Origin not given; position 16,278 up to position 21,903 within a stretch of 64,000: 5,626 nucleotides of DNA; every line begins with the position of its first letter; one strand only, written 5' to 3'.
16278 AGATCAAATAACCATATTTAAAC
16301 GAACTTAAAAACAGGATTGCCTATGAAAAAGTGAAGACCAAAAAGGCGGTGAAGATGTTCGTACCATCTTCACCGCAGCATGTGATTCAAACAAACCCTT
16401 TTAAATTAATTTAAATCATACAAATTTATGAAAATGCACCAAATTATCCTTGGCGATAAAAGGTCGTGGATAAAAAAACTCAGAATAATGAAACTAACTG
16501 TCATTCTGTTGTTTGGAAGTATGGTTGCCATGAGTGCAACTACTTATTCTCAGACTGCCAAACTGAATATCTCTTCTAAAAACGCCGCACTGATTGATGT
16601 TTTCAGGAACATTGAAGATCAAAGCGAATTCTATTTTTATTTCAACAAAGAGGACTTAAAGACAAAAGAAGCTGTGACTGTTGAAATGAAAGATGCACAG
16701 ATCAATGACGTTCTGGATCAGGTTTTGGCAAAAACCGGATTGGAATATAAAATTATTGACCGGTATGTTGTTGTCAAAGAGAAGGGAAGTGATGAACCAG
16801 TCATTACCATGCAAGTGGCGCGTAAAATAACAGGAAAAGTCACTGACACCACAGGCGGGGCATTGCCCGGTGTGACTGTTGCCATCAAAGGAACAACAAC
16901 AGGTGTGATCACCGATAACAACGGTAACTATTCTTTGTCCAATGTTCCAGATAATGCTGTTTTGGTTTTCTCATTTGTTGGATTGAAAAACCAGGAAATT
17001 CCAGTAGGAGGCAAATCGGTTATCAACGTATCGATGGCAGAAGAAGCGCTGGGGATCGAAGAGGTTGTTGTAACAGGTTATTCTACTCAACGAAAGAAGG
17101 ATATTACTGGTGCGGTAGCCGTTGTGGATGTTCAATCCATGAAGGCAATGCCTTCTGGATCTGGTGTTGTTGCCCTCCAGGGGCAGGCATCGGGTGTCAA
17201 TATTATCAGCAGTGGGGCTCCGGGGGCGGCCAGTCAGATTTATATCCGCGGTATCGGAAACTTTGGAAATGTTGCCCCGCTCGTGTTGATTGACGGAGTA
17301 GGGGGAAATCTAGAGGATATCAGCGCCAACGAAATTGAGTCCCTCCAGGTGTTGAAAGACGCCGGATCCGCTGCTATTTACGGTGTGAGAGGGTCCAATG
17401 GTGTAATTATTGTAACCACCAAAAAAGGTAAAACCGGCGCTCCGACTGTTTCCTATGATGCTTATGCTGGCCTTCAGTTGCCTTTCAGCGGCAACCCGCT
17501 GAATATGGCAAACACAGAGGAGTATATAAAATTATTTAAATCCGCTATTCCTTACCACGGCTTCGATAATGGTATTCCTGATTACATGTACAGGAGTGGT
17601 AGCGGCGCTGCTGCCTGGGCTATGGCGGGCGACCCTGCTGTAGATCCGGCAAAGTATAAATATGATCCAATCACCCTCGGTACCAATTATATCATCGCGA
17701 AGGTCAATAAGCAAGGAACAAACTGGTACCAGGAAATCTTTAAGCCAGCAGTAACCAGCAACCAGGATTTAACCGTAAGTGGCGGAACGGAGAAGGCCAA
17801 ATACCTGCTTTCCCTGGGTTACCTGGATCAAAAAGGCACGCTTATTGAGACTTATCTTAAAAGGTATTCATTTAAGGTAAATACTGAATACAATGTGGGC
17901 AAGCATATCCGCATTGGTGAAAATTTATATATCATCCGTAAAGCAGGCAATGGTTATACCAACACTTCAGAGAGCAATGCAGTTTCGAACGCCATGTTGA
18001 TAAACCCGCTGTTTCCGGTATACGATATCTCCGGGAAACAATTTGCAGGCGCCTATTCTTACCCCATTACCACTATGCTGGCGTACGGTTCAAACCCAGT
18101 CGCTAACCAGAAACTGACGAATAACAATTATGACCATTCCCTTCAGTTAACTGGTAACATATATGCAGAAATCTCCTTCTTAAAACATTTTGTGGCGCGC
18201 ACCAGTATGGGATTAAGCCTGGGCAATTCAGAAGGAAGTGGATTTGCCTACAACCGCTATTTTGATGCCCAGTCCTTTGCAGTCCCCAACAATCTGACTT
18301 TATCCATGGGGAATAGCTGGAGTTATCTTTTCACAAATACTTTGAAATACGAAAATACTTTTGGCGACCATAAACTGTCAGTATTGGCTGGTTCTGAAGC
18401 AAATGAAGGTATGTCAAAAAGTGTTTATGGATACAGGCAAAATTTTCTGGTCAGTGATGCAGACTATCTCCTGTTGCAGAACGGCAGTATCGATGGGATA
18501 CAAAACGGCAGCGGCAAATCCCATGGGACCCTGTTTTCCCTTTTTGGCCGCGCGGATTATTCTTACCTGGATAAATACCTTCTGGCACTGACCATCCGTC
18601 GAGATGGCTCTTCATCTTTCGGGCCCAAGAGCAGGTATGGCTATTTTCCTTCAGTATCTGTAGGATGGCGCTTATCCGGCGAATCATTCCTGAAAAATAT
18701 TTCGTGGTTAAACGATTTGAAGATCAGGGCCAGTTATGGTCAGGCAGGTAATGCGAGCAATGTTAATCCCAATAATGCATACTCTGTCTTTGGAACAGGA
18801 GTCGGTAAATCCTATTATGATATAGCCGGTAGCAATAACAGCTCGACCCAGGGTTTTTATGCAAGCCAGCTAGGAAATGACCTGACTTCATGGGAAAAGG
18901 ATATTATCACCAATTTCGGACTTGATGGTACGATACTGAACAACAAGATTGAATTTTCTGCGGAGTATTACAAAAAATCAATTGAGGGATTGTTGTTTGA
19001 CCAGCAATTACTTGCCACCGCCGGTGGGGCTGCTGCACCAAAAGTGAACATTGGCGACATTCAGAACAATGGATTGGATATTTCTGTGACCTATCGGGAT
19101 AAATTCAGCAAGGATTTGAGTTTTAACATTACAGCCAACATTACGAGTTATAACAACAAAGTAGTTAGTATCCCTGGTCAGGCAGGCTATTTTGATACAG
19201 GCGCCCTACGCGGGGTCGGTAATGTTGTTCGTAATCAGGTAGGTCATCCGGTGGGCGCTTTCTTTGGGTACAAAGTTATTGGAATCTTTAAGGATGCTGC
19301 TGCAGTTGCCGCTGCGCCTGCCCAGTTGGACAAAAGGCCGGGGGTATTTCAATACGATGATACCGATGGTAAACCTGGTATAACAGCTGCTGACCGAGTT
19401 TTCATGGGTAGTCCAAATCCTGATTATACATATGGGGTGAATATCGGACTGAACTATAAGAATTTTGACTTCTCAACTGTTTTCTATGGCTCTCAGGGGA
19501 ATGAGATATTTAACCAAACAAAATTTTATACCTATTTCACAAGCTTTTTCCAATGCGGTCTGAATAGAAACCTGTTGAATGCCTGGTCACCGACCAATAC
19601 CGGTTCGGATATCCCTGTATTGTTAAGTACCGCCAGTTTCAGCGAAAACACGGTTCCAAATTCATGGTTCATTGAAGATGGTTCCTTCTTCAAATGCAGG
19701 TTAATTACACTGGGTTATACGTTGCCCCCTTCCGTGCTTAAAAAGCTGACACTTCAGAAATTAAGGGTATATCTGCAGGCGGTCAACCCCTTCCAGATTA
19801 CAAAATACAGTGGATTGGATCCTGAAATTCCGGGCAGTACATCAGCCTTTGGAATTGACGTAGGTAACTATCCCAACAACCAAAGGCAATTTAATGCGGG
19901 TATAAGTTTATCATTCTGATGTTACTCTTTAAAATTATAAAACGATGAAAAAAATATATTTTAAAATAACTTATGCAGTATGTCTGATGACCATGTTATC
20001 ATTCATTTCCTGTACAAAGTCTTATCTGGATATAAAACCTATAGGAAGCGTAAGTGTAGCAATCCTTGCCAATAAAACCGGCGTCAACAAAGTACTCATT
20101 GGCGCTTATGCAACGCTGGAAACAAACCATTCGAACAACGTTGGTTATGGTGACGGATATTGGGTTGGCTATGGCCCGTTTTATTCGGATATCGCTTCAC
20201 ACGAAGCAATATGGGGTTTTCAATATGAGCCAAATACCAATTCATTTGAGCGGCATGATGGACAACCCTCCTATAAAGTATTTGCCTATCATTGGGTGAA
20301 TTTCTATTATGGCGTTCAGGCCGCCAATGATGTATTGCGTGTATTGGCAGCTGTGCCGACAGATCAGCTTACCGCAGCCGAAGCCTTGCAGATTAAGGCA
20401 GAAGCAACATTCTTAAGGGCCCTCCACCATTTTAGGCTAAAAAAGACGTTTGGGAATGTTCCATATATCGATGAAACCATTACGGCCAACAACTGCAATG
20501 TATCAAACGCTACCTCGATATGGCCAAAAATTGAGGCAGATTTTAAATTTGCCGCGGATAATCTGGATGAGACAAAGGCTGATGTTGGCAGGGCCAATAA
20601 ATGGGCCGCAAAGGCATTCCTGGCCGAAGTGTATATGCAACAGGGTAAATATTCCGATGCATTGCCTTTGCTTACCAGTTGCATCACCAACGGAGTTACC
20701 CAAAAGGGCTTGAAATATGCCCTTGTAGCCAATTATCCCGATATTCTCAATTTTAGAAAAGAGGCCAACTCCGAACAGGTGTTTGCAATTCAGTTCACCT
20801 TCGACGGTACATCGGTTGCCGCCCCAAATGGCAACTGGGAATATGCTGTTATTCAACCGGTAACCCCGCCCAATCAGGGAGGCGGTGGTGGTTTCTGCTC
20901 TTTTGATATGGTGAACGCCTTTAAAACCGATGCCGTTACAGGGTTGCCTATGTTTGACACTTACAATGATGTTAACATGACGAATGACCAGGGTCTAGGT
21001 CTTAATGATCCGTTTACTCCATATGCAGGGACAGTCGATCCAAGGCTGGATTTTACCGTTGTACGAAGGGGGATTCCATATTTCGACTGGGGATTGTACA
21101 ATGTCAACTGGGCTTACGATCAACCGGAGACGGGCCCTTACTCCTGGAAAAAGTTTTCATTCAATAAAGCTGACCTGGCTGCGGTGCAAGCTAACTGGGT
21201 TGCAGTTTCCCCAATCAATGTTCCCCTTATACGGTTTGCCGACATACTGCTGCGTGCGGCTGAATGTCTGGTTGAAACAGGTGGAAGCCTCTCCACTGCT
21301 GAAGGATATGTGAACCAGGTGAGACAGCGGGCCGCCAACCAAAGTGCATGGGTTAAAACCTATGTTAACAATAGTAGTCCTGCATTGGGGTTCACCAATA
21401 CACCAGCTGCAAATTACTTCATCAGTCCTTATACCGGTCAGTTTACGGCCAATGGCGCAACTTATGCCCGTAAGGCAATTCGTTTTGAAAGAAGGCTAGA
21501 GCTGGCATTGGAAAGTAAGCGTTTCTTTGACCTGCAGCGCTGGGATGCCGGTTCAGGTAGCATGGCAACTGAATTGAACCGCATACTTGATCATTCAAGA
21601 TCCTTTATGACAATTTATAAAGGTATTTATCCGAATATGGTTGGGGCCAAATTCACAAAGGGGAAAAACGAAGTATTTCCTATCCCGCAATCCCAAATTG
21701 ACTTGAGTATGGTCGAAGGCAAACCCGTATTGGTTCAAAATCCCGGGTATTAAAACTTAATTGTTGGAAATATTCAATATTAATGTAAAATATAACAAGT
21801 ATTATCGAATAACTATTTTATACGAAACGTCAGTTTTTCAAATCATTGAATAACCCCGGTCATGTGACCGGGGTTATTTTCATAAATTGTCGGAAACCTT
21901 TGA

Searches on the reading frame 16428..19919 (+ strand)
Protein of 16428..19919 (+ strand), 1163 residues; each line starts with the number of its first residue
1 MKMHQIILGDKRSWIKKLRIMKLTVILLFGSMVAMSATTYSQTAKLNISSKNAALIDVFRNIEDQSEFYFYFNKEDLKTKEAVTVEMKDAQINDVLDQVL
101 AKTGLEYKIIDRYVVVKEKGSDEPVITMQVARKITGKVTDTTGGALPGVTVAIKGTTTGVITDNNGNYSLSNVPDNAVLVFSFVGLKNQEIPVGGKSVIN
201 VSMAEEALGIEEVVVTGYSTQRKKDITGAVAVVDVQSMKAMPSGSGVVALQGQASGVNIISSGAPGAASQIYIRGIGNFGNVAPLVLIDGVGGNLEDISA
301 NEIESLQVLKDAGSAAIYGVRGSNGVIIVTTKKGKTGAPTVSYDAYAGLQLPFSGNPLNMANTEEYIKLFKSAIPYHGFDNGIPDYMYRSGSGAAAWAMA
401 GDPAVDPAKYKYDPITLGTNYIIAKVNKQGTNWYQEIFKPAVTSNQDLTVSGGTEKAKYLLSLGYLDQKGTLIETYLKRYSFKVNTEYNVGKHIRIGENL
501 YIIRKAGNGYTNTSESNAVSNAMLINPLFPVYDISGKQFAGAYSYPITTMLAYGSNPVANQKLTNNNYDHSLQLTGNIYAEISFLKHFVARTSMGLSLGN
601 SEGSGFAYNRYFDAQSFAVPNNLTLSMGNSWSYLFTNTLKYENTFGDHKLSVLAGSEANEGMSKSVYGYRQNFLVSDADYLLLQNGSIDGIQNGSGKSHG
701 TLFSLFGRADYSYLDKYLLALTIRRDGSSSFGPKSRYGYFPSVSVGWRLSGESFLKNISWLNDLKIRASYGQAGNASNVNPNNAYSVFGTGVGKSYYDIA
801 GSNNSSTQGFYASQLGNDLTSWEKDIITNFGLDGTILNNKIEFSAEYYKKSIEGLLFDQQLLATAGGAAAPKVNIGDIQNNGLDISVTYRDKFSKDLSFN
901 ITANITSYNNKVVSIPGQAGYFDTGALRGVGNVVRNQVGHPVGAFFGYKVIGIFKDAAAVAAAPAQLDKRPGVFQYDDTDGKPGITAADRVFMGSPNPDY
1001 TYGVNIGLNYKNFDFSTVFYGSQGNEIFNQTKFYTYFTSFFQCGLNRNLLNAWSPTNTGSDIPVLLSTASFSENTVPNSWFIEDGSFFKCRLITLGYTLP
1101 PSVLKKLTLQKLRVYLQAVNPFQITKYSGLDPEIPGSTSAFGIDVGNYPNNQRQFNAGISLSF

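Call 16: search_protein_families(library=pfam, proteins=[window:16428-19919:+], max_evalue=0.0001)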
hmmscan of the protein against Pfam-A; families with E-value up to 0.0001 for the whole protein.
window:16428-19919:+ (1163 aa): 4 families
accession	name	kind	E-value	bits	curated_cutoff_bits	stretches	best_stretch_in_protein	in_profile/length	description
PF13715.12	CarbopepD_reg_2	-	9.7e-19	67.6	32.2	1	134-215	1-88/88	CarboxypepD_reg-like domain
PF07715.20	Plug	-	2.4e-14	54.2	23.9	1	223-326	2-107/107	TonB-dependent Receptor Plug Domain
PF13620.12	CarboxypepD_reg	-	3.8e-11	43.6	32.3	1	134-203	2-81/82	Carboxypeptidase regulatory-like domain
PF07660.19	STN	-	4.2e-08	33.3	28.4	1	72-117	5-50/52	Secretin and TonB N terminus short domain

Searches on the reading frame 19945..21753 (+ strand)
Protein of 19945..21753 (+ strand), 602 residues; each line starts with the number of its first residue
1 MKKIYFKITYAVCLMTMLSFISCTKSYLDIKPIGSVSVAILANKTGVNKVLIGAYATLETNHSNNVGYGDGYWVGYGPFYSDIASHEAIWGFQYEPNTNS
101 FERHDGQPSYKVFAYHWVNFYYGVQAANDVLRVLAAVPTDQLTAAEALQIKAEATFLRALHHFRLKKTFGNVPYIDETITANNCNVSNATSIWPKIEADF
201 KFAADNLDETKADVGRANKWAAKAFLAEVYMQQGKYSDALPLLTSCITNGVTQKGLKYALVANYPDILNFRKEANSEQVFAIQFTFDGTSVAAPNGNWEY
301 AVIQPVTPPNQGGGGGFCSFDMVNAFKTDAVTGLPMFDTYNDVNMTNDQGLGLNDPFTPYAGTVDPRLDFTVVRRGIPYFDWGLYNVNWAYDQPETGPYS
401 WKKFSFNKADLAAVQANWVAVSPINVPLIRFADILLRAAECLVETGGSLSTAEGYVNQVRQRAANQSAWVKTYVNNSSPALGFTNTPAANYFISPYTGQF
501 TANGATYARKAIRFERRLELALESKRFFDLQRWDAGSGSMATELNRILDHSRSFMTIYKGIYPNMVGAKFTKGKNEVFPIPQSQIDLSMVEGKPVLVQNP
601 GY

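Call 16: search_protein_families(library=pfam, proteins=[window:19945-21753:+], max_evalue=0.0001)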
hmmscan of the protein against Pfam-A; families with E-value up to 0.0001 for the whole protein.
window:19945-21753:+ (602 aa): 3 families
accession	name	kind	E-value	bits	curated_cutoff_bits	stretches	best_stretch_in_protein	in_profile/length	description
PF07980.17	SusD_RagB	-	5.4e-37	128.5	23.1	1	277-602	2-297/297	SusD family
PF14322.12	SusD-like_3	-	3.4e-20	73.5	27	1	27-231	2-191/191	Starch-binding associating with outer membrane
PF14559.12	TPR_19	-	7.1e-05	23.5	25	0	219-243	24-48/68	Tetratricopeptide repeat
